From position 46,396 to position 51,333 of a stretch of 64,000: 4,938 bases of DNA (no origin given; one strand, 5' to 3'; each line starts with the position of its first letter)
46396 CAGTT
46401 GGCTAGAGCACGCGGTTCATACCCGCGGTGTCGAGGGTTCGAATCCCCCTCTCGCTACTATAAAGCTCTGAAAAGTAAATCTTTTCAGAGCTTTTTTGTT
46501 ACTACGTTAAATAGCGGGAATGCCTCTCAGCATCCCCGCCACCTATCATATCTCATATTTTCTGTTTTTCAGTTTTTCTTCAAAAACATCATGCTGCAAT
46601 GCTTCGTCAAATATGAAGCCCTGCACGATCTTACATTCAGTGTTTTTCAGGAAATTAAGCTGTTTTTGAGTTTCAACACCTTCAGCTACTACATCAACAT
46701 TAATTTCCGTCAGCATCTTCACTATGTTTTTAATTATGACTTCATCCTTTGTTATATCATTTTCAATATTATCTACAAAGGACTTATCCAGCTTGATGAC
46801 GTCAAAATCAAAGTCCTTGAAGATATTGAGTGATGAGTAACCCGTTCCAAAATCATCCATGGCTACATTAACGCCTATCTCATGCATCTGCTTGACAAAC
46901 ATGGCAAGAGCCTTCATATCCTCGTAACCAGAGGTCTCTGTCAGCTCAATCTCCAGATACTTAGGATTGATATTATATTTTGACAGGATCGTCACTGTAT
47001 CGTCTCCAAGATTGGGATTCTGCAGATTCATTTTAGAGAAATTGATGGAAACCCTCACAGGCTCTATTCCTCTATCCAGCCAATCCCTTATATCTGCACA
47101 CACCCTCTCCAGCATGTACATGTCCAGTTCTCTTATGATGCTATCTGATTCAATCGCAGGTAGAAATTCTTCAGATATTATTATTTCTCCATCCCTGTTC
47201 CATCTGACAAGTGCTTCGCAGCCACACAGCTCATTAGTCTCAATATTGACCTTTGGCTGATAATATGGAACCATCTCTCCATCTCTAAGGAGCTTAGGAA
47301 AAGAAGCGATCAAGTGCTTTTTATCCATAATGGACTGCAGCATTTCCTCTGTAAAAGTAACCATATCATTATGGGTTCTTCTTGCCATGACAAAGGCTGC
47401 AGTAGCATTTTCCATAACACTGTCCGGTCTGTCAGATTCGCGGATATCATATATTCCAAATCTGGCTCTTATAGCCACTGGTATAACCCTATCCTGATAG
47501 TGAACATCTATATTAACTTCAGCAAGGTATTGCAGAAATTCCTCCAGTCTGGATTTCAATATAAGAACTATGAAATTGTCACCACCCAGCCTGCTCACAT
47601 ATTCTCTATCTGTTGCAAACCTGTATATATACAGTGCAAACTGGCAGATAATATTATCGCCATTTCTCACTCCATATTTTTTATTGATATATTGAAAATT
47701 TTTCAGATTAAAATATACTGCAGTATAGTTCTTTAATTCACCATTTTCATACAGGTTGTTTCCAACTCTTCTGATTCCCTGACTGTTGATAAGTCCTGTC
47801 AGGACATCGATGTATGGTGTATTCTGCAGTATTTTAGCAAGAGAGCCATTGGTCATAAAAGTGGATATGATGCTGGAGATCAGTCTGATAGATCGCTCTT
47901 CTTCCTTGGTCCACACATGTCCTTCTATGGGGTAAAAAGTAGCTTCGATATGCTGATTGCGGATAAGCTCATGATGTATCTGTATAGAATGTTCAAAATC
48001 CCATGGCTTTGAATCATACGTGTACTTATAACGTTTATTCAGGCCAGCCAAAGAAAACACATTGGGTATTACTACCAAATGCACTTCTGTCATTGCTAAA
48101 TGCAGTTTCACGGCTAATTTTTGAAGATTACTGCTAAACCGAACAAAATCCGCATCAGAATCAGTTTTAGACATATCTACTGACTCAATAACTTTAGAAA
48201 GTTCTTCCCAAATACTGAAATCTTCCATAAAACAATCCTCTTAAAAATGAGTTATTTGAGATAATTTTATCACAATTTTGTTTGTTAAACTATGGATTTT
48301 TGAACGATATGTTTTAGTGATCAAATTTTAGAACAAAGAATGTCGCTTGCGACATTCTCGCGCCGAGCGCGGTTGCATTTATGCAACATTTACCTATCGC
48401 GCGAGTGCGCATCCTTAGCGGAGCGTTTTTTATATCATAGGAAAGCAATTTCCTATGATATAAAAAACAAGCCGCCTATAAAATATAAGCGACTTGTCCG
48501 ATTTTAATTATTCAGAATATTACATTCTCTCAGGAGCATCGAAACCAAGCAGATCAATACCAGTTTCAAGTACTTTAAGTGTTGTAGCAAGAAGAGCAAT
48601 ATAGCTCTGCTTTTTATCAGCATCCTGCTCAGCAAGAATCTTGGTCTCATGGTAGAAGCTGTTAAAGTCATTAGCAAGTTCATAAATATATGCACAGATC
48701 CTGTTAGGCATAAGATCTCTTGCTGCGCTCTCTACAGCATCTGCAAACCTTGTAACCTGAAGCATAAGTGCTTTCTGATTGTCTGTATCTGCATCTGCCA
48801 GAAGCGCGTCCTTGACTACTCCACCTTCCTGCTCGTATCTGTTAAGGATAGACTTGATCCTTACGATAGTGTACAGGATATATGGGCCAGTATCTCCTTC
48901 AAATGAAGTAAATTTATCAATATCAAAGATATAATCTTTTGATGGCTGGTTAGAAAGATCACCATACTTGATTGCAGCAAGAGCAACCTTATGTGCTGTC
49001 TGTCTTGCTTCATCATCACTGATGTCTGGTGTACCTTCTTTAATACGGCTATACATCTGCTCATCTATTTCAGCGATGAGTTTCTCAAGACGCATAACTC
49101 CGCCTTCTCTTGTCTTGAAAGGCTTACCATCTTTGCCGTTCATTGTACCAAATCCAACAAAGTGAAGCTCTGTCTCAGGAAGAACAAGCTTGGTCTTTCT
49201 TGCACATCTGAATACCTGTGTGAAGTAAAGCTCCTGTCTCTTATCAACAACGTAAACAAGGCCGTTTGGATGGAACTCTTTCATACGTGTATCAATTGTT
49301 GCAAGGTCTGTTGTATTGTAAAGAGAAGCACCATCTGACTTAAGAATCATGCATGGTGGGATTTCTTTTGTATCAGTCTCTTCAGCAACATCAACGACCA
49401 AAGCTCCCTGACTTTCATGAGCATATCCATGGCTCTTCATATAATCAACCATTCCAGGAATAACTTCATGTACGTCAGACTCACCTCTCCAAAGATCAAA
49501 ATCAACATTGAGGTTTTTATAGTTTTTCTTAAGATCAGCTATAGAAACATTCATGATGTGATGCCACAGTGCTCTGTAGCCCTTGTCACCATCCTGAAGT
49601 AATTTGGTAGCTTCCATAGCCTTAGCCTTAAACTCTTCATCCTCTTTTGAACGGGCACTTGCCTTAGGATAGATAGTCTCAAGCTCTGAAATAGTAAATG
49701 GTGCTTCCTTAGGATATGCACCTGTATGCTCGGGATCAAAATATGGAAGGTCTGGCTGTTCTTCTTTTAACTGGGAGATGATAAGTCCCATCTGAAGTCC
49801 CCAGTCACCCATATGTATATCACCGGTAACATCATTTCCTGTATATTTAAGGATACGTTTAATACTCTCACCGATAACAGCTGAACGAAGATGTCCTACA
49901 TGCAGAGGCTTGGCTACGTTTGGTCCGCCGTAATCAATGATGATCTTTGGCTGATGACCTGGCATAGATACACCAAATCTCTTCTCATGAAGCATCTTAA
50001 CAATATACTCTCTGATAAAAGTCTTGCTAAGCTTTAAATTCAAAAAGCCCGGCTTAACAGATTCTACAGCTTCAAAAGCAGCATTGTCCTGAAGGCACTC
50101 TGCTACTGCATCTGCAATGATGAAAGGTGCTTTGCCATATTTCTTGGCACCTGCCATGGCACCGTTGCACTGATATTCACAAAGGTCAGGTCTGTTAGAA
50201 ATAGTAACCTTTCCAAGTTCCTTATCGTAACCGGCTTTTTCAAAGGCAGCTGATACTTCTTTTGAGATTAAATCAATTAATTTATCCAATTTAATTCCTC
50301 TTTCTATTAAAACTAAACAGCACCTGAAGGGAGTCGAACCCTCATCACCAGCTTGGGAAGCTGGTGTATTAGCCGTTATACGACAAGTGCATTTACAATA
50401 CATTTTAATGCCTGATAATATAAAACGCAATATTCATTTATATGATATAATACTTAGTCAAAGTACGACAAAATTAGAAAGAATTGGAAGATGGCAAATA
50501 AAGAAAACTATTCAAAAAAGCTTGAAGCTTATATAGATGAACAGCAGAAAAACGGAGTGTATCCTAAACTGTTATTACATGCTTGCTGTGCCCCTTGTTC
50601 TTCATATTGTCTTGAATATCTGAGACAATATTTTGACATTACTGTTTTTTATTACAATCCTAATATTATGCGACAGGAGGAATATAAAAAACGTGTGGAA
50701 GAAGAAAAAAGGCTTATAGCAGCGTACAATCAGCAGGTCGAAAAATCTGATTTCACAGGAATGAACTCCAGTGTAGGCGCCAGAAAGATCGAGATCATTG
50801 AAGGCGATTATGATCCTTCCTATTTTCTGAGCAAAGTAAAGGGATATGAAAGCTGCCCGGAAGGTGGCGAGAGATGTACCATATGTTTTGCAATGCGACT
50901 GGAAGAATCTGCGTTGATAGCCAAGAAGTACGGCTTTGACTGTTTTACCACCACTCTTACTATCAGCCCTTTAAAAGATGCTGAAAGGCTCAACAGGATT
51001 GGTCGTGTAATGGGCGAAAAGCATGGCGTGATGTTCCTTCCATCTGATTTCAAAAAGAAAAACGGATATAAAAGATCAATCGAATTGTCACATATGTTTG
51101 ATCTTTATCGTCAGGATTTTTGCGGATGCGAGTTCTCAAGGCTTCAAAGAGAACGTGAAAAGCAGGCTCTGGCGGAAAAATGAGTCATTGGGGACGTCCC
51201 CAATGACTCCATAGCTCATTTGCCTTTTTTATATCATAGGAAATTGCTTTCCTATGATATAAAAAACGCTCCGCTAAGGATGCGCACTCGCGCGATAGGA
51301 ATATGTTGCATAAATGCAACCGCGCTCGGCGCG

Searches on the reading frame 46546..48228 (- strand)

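Call 10: search_protein_families(library=pfam, proteins=[window:46546-48228:-], max_evalue=0.001)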
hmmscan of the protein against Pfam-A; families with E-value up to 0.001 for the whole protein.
window:46546-48228:- (560 aa): 2 families
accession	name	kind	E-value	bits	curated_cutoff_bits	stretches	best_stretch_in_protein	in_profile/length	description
PF00563.25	EAL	-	3.1e-61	207.2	31.3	1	310-540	4-233/236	EAL domain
PF00990.26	GGDEF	-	1.7e-16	60.8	23.8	1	139-287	2-159/161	Diguanylate cyclase, GGDEF domain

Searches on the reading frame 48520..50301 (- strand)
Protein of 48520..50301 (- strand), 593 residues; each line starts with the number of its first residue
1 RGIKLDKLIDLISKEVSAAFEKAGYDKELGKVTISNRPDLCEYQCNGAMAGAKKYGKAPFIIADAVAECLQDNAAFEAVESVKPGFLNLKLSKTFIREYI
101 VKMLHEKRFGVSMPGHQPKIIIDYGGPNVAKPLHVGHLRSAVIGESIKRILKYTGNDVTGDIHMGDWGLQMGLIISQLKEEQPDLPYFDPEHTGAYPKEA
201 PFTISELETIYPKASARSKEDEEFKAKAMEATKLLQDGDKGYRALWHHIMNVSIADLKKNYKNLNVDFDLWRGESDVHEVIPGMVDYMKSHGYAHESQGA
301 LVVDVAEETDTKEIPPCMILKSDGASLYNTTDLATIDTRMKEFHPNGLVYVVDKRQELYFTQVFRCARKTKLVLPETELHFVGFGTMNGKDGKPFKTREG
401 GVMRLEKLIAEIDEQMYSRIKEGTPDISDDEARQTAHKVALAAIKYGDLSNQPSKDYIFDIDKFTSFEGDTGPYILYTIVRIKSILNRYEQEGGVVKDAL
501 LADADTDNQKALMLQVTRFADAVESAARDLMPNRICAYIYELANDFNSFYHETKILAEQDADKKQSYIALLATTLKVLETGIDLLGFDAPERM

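Call 10: search_protein_families(library=pfam, proteins=[window:48520-50301:-], max_evalue=0.001)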
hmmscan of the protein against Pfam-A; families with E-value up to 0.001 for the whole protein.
window:48520-50301:- (593 aa): 4 families
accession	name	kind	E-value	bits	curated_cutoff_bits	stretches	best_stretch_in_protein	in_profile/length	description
PF00750.26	tRNA-synt_1d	-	1.4e-86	291.1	23.3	1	103-460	5-348/349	tRNA synthetases class I (R), catalytic domain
PF05746.21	DALR_1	-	2.2e-28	99.1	22.3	1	475-593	1-117/117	DALR anticodon binding domain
PF03485.21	Arg_tRNA_synt_N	-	1.7e-16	61.1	21.5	1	10-91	5-85/85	Arginyl tRNA synthetase N terminal domain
PF01406.26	tRNA-synt_1e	-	2.6e-05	24.2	27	1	115-308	5-136/301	tRNA synthetases class I (C) catalytic domain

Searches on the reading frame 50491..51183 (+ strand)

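Call 10: search_protein_families(library=pfam, proteins=[window:50491-51183:+], max_evalue=0.001)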
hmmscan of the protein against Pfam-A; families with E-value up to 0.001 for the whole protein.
window:50491-51183:+ (230 aa): 1 family
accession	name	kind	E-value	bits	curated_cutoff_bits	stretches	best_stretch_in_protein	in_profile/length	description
PF02677.20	QueH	-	1.3e-66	224.5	23.5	1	27-217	1-173/175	Epoxyqueuosine reductase QueH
